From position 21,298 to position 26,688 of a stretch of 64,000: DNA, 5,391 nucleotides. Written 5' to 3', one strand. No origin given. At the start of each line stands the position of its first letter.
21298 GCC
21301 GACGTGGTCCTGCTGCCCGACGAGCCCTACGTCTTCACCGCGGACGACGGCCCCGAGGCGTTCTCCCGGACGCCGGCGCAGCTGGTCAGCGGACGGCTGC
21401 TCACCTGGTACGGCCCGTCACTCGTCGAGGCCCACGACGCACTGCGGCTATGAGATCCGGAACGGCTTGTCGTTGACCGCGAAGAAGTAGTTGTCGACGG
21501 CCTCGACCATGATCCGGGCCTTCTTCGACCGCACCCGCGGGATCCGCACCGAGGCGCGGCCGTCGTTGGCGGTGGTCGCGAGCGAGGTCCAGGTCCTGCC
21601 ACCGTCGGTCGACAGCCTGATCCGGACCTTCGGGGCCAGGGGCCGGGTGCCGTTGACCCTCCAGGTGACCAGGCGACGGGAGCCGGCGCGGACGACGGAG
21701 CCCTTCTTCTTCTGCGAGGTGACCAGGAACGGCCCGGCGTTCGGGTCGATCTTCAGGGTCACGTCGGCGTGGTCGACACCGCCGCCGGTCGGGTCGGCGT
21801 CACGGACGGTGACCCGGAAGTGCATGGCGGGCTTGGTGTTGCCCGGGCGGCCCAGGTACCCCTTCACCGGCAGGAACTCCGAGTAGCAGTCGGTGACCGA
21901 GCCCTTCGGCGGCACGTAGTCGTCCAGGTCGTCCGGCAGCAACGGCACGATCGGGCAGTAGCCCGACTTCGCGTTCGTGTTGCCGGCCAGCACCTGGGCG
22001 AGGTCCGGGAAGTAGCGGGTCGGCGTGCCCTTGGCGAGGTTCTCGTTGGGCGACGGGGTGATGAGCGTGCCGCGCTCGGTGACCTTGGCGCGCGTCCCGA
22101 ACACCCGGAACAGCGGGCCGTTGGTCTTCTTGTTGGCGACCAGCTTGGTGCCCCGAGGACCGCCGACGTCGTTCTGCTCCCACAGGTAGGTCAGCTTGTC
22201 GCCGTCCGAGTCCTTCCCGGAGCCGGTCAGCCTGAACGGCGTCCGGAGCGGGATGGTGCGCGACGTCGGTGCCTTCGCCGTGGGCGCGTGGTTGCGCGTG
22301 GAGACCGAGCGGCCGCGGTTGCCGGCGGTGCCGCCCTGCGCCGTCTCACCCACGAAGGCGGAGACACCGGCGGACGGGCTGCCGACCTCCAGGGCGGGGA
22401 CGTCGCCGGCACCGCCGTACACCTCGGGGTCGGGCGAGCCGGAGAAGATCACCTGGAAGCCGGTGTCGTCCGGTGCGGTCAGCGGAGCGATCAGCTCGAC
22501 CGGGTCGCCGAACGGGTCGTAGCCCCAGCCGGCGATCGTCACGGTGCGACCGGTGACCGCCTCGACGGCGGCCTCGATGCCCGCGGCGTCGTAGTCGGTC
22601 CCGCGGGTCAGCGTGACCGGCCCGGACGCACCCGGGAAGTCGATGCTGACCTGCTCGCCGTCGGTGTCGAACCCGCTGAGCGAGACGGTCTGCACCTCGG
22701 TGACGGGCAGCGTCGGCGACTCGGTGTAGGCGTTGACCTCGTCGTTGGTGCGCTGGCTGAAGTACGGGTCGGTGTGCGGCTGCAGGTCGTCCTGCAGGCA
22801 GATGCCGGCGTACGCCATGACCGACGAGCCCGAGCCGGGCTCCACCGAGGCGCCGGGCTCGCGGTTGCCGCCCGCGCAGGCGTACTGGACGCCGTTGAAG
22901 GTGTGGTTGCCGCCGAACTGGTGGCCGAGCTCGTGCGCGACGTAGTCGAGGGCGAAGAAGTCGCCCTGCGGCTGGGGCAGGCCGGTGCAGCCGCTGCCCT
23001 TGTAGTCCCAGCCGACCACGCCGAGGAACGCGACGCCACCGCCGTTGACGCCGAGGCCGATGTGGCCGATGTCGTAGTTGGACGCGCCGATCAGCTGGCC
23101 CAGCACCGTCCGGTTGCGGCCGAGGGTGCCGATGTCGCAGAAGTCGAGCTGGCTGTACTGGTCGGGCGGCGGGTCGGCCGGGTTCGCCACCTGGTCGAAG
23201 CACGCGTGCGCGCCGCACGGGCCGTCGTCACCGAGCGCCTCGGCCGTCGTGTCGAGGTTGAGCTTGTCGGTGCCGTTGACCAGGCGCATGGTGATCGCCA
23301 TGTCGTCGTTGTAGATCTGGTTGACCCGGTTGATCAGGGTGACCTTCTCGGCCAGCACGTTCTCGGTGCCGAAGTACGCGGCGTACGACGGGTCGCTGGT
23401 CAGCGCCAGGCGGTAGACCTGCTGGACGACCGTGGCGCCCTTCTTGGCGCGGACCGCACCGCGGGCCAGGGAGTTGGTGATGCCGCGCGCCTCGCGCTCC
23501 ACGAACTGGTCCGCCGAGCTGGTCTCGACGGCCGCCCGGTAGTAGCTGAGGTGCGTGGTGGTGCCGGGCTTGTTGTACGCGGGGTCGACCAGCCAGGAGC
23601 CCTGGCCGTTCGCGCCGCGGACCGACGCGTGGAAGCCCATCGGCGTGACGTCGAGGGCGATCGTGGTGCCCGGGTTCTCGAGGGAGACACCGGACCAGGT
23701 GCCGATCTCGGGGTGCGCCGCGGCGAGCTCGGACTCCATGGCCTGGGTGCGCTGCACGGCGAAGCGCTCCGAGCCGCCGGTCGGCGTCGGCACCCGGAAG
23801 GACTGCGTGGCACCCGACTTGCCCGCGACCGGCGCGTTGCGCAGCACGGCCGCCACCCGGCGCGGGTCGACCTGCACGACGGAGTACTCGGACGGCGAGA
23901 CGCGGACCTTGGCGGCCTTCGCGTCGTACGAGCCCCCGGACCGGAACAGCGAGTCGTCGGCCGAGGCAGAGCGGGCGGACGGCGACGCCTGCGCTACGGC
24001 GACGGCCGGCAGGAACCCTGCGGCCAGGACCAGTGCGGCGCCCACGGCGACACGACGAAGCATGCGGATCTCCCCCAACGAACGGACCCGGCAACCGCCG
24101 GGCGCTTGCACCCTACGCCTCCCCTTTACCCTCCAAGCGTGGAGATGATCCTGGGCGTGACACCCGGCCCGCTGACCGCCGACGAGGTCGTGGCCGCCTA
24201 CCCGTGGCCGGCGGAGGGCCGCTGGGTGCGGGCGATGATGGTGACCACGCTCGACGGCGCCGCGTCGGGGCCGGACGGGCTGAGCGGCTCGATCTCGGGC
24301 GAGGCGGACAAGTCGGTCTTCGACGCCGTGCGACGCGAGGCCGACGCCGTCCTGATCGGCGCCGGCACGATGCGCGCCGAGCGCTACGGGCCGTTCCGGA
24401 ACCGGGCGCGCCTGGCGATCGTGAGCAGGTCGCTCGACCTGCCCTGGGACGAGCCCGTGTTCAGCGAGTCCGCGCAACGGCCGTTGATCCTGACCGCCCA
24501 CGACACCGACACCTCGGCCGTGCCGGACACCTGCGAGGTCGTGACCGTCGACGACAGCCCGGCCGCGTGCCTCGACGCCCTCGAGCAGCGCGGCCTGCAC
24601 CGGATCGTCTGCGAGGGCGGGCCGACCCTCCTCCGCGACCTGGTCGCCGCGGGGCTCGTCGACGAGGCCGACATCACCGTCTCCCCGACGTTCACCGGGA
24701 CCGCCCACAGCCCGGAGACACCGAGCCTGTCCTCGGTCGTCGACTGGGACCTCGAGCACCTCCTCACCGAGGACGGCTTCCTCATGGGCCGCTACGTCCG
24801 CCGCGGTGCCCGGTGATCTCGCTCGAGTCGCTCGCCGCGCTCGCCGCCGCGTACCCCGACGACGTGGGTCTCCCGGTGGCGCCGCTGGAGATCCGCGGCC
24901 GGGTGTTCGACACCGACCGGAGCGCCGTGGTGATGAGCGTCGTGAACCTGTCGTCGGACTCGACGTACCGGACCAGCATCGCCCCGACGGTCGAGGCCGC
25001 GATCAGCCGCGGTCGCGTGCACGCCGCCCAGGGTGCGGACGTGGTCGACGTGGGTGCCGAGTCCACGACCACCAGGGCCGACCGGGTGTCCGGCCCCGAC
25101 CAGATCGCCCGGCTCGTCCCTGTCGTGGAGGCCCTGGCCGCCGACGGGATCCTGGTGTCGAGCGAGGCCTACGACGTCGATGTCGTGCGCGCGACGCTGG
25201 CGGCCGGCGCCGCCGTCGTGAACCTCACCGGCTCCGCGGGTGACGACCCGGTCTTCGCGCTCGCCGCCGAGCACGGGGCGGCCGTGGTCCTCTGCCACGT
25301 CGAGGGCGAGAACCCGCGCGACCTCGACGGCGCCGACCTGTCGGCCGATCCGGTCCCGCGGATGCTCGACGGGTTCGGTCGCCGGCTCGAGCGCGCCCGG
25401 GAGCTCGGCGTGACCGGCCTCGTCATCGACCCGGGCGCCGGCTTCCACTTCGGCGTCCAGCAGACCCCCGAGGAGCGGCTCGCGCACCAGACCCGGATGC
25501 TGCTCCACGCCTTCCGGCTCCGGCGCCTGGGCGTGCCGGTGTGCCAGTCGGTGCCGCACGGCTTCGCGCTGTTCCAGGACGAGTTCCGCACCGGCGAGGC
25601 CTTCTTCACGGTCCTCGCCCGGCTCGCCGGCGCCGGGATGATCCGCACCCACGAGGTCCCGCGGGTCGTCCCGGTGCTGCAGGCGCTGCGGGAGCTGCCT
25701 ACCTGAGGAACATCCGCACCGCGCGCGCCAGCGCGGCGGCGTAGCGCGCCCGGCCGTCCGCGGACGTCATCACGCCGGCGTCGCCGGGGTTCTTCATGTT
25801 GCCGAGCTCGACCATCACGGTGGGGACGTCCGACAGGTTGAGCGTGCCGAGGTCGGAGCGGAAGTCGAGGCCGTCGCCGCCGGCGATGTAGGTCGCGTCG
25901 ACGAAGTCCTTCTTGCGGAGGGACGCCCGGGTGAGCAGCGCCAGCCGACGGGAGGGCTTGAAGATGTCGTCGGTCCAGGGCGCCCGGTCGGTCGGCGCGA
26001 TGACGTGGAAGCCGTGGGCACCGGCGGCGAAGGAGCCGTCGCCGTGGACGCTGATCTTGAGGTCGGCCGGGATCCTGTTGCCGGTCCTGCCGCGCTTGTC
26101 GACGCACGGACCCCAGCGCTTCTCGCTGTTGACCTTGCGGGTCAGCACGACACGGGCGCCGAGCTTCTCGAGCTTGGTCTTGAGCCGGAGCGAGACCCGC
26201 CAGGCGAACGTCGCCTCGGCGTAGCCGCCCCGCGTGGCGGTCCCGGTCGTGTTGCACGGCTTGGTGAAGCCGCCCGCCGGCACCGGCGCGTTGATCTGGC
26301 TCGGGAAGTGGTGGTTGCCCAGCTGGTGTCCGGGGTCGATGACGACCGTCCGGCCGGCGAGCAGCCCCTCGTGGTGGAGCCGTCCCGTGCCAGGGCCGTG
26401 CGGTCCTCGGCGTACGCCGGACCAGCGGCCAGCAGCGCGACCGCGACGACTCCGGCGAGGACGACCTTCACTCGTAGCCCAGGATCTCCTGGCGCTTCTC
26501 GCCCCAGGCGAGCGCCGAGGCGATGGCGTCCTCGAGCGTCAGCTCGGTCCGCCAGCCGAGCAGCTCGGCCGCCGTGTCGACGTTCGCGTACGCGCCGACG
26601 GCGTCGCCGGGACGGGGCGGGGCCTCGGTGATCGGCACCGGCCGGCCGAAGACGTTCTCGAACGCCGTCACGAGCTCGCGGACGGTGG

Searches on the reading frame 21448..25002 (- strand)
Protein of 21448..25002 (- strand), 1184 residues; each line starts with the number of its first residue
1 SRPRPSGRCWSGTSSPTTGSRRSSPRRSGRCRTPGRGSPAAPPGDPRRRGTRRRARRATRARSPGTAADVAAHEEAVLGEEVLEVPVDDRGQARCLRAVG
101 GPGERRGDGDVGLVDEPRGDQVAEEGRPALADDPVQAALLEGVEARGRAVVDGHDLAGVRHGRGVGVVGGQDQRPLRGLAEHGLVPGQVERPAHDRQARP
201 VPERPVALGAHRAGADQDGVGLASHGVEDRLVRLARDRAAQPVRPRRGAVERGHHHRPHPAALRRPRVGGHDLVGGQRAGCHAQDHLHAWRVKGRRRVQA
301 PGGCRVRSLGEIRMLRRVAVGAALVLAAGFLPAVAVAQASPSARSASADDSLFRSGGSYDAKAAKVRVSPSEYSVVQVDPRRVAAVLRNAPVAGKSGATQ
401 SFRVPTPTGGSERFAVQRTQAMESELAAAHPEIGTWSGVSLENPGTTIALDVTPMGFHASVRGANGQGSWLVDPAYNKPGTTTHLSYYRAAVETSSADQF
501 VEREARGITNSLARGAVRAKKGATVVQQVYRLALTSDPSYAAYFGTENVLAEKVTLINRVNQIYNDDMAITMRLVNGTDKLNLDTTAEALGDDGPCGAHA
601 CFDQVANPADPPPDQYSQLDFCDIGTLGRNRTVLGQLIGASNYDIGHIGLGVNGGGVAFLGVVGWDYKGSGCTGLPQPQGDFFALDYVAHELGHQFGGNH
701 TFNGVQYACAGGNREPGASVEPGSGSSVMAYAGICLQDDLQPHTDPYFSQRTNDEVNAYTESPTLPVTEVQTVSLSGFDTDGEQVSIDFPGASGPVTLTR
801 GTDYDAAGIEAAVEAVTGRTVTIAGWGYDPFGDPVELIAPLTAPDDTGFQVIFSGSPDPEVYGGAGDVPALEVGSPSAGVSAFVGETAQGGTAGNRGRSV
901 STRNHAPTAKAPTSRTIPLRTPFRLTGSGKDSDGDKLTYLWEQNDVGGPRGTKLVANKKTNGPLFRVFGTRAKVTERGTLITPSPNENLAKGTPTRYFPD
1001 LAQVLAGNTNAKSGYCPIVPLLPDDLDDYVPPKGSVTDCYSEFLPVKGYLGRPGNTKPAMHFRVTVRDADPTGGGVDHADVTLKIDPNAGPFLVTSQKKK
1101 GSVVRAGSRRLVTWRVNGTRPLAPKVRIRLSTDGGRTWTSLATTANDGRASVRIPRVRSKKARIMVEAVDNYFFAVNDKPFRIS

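Call 62: search_protein_families(library=pfam, proteins=[window:21448-25002:-], max_evalue=0.01)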
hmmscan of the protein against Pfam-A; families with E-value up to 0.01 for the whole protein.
window:21448-25002:- (1184 aa): 4 families
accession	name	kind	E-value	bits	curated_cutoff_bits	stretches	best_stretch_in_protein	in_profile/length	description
PF13574.12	Reprolysin_2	-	1.6e-36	126.4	27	1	547-744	2-185/195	Metallo-peptidase family M12B Reprolysin-like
PF13688.12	Reprolysin_5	-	3.3e-21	76.9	27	1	527-734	2-189/196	Metallo-peptidase family M12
PF13583.11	Reprolysin_4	-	5.1e-21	75.7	22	2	623-749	74-193/203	Metallo-peptidase family M12B Reprolysin-like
PF13582.12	Reprolysin_3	-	2.8e-14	54.1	22.4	1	553-701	4-123/123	Metallo-peptidase family M12B Reprolysin-like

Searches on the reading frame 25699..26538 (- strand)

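Call 62: search_protein_families(library=pfam, proteins=[window:25699-26538:-], max_evalue=0.01)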
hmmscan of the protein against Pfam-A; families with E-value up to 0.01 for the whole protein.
window:25699-26538:- (279 aa): 1 family
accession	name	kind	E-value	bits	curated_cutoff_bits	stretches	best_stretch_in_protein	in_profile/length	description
PF01520.23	Amidase_3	-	1.5e-23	84.2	27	1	65-274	1-172/174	N-acetylmuramoyl-L-alanine amidase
